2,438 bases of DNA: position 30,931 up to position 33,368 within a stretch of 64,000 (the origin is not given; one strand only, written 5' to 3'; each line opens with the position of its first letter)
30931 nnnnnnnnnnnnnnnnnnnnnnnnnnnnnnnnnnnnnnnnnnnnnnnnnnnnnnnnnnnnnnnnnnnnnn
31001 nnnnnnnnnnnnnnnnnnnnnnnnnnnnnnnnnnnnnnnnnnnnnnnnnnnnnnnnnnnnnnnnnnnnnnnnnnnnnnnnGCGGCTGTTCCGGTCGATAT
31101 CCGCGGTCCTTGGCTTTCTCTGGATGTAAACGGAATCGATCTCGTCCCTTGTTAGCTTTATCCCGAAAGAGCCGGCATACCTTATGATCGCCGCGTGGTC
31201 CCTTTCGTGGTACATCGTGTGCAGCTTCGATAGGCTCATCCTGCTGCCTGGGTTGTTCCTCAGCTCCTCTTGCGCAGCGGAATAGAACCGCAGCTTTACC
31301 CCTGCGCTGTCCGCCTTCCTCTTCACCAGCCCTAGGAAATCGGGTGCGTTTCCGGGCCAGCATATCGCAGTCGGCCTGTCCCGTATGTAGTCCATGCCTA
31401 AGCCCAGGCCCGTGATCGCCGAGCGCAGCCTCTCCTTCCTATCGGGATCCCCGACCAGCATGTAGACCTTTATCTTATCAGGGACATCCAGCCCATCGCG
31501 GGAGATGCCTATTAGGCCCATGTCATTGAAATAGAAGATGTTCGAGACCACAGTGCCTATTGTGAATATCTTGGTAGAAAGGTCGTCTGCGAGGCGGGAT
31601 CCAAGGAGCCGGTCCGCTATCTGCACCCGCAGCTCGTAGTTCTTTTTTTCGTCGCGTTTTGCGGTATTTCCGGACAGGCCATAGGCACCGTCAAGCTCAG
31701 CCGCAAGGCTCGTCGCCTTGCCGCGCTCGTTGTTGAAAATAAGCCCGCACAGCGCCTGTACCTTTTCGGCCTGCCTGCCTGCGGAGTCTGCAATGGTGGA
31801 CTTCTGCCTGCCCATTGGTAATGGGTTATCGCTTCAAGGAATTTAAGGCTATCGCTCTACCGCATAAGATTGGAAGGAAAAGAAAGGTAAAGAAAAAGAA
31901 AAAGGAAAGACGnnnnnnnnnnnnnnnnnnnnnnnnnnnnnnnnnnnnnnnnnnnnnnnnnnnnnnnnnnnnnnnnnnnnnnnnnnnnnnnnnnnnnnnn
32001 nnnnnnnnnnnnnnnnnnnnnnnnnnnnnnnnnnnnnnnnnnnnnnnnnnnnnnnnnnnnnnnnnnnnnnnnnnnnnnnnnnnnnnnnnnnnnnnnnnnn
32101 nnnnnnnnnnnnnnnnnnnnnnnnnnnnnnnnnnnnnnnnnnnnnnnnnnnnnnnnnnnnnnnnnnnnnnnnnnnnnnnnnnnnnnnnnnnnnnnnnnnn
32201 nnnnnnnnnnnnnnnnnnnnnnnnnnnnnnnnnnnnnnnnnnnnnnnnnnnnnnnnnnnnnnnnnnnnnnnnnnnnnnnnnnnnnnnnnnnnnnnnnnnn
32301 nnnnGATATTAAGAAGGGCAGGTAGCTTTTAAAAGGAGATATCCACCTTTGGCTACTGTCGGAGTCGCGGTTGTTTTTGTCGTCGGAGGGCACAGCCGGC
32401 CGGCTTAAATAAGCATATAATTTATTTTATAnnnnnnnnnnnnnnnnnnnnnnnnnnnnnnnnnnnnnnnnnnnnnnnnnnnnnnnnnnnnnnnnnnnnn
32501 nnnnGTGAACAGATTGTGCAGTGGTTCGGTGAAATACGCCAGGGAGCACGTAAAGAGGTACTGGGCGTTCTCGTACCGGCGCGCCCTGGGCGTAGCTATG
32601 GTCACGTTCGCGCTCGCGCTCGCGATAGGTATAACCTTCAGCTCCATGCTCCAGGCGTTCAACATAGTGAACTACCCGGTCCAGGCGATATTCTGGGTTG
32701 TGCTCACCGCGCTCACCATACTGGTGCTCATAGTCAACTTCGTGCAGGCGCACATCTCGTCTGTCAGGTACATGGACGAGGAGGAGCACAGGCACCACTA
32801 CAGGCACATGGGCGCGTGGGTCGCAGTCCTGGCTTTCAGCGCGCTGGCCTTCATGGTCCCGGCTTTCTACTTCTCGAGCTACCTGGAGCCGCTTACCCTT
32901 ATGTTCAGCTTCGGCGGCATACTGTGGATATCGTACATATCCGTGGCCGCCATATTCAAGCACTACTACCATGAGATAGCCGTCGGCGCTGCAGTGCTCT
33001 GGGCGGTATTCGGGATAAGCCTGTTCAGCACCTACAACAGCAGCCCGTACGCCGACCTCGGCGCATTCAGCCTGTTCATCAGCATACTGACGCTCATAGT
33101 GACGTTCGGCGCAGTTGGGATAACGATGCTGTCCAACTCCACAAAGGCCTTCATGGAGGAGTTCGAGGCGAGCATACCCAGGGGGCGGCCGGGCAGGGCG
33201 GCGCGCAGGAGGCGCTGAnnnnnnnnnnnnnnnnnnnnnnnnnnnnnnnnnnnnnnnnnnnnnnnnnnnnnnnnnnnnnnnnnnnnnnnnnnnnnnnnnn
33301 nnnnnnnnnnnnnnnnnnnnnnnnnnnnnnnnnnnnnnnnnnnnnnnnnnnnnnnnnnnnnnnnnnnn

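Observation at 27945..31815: Two internally duplicated tandem paralogues of unknown function co-transcribed with the prepilin peptidase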

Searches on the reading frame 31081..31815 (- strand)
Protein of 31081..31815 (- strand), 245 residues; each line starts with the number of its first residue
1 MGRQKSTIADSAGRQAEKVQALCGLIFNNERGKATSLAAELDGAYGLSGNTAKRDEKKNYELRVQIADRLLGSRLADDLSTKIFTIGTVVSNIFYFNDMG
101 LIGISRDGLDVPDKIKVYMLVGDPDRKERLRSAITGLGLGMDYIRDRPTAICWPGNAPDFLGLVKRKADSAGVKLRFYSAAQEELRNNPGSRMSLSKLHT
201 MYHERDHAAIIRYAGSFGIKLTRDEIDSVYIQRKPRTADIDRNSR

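Call 20: search_protein_representatives(alignment_id=A1)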
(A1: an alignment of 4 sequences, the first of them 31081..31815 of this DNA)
Query: 4 sequences, 247 profile positions. Proteins with E-value up to 0.001 (for the whole library): 12; up to 1e-10: 8; up to 1e-30: 5. The best 12 are listed.
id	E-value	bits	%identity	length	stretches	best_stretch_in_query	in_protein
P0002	3.9e-207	701.2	-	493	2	1-246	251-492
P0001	5.5e-199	674.4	-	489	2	1-246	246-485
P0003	6.0e-76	271.5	-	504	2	9-235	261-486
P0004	9.4e-68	244.6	-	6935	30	162-234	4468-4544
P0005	7.1e-46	173.0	-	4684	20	162-234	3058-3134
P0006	1.0e-17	80.8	-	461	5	164-235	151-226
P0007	4.2e-17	78.8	-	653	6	160-233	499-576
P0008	1.0e-15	74.2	-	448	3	163-236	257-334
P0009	8.1e-07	45.1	-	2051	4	170-235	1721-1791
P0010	2.5e-04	36.9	-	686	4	162-231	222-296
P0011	3.7e-04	36.3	-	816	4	164-236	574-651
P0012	5.8e-04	35.7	-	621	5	205-234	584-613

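Call 25: find_encoding_contigs(protein=P0003, flank=10000)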
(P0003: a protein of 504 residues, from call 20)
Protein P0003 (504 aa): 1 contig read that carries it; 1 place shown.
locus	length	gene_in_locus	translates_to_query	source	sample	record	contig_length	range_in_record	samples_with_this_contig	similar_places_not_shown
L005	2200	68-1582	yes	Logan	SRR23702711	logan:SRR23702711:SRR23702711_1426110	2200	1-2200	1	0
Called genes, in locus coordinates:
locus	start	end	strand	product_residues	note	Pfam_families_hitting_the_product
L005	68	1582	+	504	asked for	-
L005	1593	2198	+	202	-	?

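Call 55: search_protein_families(library=padloc, proteins=[P0003], max_evalue=1)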
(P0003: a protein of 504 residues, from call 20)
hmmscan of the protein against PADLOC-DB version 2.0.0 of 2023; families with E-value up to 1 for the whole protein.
P0003 (504 aa): 0 families

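Call 56: search_protein_families(library=phrogs, proteins=[P0003], max_evalue=1)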
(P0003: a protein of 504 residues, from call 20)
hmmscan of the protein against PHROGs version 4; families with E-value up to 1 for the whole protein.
P0003 (504 aa): 0 families

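Call 68: search_protein_families(library=pfam, proteins=[P0006, P0007, P0008, P0010], max_evalue=0.01)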
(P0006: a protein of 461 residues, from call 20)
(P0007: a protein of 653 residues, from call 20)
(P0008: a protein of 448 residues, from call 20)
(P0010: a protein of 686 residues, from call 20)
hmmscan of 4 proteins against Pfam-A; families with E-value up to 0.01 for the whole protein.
P0006 (461 aa): 18 families
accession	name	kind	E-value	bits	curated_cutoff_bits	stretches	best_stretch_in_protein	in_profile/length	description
PF13499.12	EF-hand_7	-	6.7e-15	55.6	30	1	145-188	19-64/67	EF-hand domain pair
PF08976.17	EF-hand_11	-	1.2e-10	42.6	21.7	0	232-279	37-84/105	EF-hand domain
PF10025.14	DUF2267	-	4.8e-07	30.5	29.8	1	5-88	35-118/122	Uncharacterized conserved protein (DUF2267)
PF20915.2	VPg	-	5e-07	30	27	0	294-322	4-32/61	Viral genome-linked protein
PF13833.12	EF-hand_8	-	6.2e-07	29.5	28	0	142-185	2-46/54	EF-hand domain pair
PF19969.4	VMAP-M8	-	1.2e-06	29.4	27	0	328-391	23-86/97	vWA-MoxR associated protein middle region (VMAP-M) 8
PF03484.21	B5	-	2.2e-05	25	28.6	0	232-264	3-32/67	tRNA synthetase B5 domain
PF20905.2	ExsD_C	-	5.9e-05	23.6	27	0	352-388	22-59/61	Antiactivator protein ExsD C-terminal domain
PF25325.1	EF-hand_EFHB_C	-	0.00015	22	27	0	61-84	27-50/75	EFHB C-terminal EF-hand domain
PF13623.11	SurA_N_2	-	0.00023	21.5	28.5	0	64-100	101-144/145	SurA-like N-terminal domain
PF02229.22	PC4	-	0.0005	20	25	0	2-16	38-52/52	Transcriptional Coactivator p15 (PC4)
PF09494.16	Slx4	-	0.0018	18.7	24.8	0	353-384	26-59/60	Slx4 endonuclease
PF01707.22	Peptidase_C9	-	0.0028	17.7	25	0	149-176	54-81/202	Peptidase family C9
PF16415.11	CNOT1_CAF1_bind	-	0.0029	17.4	33.4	0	184-258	7-80/225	CCR4-NOT transcription complex subunit 1 CAF1-binding domain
PF05830.17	NodZ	-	0.0035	16.7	28.3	0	157-207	170-220/322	Nodulation protein Z (NodZ)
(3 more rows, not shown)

P0007 (653 aa): 23 families
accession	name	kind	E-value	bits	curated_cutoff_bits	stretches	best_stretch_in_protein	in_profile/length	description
PF13499.12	EF-hand_7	-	9.1e-29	100.1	30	2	180-218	17-57/67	EF-hand domain pair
PF08976.17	EF-hand_11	-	4.6e-14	53.6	21.7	1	118-172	25-80/105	EF-hand domain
PF19969.4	VMAP-M8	-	8.5e-13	49.1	27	0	212-258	40-86/97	vWA-MoxR associated protein middle region (VMAP-M) 8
PF13623.11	SurA_N_2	-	1.1e-11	45.3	28.5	0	547-593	92-144/145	SurA-like N-terminal domain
PF08349.16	DUF1722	-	1e-10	42.3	22.5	1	50-125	23-98/117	Protein of unknown function (DUF1722)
PF03484.21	B5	-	3.6e-10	40.3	28.6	0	82-109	5-32/67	tRNA synthetase B5 domain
PF13833.12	EF-hand_8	-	2.1e-09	37.4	28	0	239-280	10-52/54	EF-hand domain pair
PF25325.1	EF-hand_EFHB_C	-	7.4e-08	32.5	27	0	291-337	27-74/75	EFHB C-terminal EF-hand domain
PF13624.11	SurA_N_3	-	2.3e-06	28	27.2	0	545-595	88-139/162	SurA-like N-terminal domain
PF24644.1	DUF7638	-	1e-05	25.9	27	1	406-493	16-103/106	Domain of unknown function (DUF7638)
PF08977.15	BOFC_N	-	4.4e-05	23.8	25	0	422-442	8-28/51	Bypass of Forespore C, N terminal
PF09494.16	Slx4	-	5e-05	23.6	24.8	0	535-566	26-59/60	Slx4 endonuclease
PF14658.12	EF-hand_9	-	7.2e-05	23.6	37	0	24-53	15-45/66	EF-hand domain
PF20869.2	FAM186A_PQQAQ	-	0.00027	21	45.7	0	351-362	19-30/42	FAM186A, PQQAQ repeat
PF02099.23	Josephin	-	0.00044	20.6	26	0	346-414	23-88/157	Josephin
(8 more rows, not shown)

P0008 (448 aa): 23 families
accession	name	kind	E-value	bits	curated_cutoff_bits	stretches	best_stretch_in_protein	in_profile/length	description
PF13499.12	EF-hand_7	-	1.4e-25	89.8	30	2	19-81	13-60/67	EF-hand domain pair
PF08976.17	EF-hand_11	-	2.6e-12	48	21.7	0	215-242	53-80/105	EF-hand domain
PF13833.12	EF-hand_8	-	1.2e-11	44.6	28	1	356-403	4-52/54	EF-hand domain pair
PF13623.11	SurA_N_2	-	2.9e-11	43.9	28.5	0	198-240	93-141/145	SurA-like N-terminal domain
PF03484.21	B5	-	4.9e-11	43.1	28.6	0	47-74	5-32/67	tRNA synthetase B5 domain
PF08349.16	DUF1722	-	1.2e-06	29.1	22.5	0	27-100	35-108/117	Protein of unknown function (DUF1722)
PF19969.4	VMAP-M8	-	3.1e-06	28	27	0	55-118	23-86/97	vWA-MoxR associated protein middle region (VMAP-M) 8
PF20869.2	FAM186A_PQQAQ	-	1.7e-05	24.8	45.7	0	105-118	18-31/42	FAM186A, PQQAQ repeat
PF00656.27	Peptidase_C14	-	3.8e-05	23.9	21.4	0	350-381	17-51/233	Caspase domain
PF17959.7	EF-hand_14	-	8.5e-05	23.2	23.7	0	240-281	5-46/90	EF-hand domain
PF07892.16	DUF1667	-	0.0001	22.7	27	0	328-358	28-58/82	Protein of unknown function (DUF1667)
PF20915.2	VPg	-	0.00019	21.7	27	0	313-329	3-19/61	Viral genome-linked protein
PF02229.22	PC4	-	0.00027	20.8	25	0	317-330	38-51/52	Transcriptional Coactivator p15 (PC4)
PF09494.16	Slx4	-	0.00033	21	24.8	0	79-111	25-59/60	Slx4 endonuclease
PF06294.16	CH_2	-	0.0013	19.2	27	0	256-280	59-83/96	CH-like domain in sperm protein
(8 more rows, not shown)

P0010 (686 aa): 10 families
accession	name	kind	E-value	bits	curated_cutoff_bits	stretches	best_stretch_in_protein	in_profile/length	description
PF13499.12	EF-hand_7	-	1.6e-12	48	30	0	534-580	17-65/67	EF-hand domain pair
PF03484.21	B5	-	2.4e-09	37.7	28.6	0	261-300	6-45/67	tRNA synthetase B5 domain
PF00656.27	Peptidase_C14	-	1.8e-06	28.2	21.4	0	214-307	20-102/233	Caspase domain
PF10025.14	DUF2267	-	3.6e-06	27.7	29.8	0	542-568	25-51/122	Uncharacterized conserved protein (DUF2267)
PF14658.12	EF-hand_9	-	3.7e-06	27.7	37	0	249-271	10-32/66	EF-hand domain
PF08976.17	EF-hand_11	-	0.00012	23.4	21.7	0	528-576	29-77/105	EF-hand domain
PF13623.11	SurA_N_2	-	0.0019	18.5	28.5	0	103-170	68-141/145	SurA-like N-terminal domain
PF24156.1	DUF7407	-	0.0033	18.1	28.2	0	3-26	38-61/74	Domain of unknown function (DUF7407)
PF02229.22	PC4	-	0.0034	17.3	25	0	384-404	31-52/52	Transcriptional Coactivator p15 (PC4)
PF03672.18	UPF0154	-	0.005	17.1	27.1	0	94-119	30-55/60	Uncharacterised protein family (UPF0154)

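Call 81: list_cluster_members(proteins=[P0003, P0001, P0002, L005:1593-2198:+])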
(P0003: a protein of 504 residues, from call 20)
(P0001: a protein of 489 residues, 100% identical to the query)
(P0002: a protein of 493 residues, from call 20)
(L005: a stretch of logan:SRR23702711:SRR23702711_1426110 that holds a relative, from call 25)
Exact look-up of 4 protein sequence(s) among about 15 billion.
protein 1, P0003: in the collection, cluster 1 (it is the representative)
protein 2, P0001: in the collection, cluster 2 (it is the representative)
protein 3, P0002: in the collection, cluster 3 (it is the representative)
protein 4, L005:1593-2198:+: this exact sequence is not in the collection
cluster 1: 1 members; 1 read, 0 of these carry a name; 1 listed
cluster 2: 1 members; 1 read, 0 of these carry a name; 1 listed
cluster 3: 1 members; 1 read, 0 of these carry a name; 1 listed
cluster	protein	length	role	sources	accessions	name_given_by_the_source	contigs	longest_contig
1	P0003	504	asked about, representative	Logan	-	-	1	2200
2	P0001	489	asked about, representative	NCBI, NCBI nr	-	-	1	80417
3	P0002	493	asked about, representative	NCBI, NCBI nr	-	-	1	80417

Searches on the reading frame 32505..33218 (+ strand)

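Call 3: search_protein_families(library=pfam, proteins=[window:32505-33218:+], max_evalue=0.1)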
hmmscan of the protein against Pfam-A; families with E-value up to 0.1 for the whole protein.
window:32505-33218:+ (237 aa): 1 family
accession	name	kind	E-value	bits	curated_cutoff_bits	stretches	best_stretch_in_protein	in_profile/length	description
PF10269.14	Tmemb_185A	-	0.035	14.3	23.1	1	63-158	18-111/252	Transmembrane Fragile-X-F protein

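Call 4: search_protein_families(library=ncbifam, proteins=[window:32505-33218:+], max_evalue=0.1)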
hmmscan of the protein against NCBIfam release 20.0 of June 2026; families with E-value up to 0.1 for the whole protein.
window:32505-33218:+ (237 aa): 1 family
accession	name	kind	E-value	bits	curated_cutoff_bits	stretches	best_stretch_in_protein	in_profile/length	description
TIGR03943.1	TIGR03943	equivalog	0.04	13.3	88.8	1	62-127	19-82/221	TIGR03943 family putative permease subunit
